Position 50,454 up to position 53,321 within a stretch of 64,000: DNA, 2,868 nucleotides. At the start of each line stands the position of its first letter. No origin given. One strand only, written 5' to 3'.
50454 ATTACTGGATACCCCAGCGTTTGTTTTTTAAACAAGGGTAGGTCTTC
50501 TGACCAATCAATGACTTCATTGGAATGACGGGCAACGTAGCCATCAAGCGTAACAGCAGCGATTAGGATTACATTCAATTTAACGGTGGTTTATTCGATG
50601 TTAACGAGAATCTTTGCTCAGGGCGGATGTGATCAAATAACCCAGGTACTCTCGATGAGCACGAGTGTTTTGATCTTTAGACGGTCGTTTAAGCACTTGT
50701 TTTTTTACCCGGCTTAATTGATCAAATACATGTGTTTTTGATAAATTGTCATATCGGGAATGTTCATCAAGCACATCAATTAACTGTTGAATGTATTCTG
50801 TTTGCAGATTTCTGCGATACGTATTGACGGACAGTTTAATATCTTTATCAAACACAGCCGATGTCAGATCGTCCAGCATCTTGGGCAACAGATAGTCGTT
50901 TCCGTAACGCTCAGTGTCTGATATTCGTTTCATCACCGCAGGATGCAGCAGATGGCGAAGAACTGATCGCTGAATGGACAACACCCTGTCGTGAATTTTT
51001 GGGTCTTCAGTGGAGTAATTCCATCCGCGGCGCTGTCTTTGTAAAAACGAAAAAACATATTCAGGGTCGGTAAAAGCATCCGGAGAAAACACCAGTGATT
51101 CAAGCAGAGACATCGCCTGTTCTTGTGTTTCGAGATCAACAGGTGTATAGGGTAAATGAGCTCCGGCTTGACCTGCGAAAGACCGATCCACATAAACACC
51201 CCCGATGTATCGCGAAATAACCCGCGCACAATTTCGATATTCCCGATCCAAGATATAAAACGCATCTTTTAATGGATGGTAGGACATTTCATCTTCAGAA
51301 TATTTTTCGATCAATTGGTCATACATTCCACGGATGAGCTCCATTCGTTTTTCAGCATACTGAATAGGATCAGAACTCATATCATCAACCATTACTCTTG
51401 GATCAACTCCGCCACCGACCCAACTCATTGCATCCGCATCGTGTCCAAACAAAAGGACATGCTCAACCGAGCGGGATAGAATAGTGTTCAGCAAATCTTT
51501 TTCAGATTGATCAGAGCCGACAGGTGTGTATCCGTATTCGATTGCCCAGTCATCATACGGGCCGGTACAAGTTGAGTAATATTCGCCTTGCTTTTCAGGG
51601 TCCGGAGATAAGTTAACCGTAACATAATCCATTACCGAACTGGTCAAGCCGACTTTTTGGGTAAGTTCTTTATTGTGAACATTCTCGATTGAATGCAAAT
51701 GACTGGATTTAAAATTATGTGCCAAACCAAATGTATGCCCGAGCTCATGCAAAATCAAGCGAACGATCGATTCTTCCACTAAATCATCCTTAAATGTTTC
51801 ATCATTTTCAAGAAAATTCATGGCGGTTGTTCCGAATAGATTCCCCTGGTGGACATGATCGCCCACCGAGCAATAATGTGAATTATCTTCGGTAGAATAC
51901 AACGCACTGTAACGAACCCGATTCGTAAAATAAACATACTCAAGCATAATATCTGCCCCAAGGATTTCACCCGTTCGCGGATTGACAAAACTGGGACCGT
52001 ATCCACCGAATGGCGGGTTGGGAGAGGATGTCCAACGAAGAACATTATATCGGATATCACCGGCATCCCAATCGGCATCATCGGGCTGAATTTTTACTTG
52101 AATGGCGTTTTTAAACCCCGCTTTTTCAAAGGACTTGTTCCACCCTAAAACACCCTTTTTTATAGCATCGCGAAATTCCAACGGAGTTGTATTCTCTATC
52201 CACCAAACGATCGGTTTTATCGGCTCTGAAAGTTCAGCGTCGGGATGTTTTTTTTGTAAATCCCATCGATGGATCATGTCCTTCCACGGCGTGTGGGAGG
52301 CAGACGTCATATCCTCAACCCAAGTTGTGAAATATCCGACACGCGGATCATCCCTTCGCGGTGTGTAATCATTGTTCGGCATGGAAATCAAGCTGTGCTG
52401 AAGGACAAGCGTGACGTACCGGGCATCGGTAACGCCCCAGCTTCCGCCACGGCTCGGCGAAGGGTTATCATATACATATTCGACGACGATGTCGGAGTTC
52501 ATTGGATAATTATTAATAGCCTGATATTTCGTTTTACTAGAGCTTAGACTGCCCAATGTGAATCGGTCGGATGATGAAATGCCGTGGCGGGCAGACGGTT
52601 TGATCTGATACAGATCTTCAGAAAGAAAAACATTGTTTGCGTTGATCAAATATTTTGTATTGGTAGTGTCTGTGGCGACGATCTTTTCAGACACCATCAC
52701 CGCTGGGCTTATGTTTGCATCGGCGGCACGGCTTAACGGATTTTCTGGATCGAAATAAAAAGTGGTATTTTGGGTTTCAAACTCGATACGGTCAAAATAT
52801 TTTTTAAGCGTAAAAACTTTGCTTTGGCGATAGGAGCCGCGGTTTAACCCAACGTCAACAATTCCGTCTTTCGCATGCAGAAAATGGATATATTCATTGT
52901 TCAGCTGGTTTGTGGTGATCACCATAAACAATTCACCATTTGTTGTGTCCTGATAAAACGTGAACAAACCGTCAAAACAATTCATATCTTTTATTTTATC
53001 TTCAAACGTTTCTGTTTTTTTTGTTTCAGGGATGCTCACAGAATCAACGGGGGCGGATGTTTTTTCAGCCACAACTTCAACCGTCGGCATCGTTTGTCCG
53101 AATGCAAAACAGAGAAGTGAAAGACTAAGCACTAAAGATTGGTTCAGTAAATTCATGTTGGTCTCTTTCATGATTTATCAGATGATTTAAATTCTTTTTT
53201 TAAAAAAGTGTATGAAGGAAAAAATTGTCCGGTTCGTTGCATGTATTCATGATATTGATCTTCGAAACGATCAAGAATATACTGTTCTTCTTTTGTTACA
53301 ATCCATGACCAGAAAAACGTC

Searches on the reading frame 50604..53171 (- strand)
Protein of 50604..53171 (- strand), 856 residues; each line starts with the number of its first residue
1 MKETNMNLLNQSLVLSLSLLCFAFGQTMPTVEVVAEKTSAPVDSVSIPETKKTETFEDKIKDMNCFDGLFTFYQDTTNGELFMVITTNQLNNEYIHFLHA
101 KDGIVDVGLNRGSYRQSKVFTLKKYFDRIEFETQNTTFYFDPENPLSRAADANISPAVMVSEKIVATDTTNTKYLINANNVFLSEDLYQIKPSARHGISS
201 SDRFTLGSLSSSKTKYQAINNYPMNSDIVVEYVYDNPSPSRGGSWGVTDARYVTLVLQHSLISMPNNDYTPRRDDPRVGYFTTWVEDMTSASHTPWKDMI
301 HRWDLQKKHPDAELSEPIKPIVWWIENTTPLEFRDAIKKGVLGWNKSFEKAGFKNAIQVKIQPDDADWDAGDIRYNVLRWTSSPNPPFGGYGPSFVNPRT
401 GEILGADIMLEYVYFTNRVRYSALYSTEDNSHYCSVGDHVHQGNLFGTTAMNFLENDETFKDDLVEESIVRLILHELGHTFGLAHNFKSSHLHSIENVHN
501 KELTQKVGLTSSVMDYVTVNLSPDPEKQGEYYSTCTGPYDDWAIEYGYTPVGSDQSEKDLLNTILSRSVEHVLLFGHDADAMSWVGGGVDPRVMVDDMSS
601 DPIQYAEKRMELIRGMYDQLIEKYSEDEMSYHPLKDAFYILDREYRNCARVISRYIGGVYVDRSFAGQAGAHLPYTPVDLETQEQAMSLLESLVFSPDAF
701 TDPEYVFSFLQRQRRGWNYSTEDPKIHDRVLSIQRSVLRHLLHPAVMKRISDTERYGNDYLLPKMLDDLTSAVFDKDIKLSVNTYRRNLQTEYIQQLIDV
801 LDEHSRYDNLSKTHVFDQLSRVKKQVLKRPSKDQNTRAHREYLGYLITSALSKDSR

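Call 78: search_protein_families(library=pfam, max_evalue=0.00001, proteins=[window:50604-53171:-])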
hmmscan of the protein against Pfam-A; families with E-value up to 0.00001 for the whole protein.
window:50604-53171:- (856 aa): 2 families
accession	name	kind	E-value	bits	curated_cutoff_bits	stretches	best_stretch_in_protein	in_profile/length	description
PF16313.11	DUF4953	-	1e-75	255.3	24.2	1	458-776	2-312/316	Met-zincin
PF17148.9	DUF5117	-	6.4e-22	78.7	27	1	132-308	23-189/189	Domain of unknown function (DUF5117)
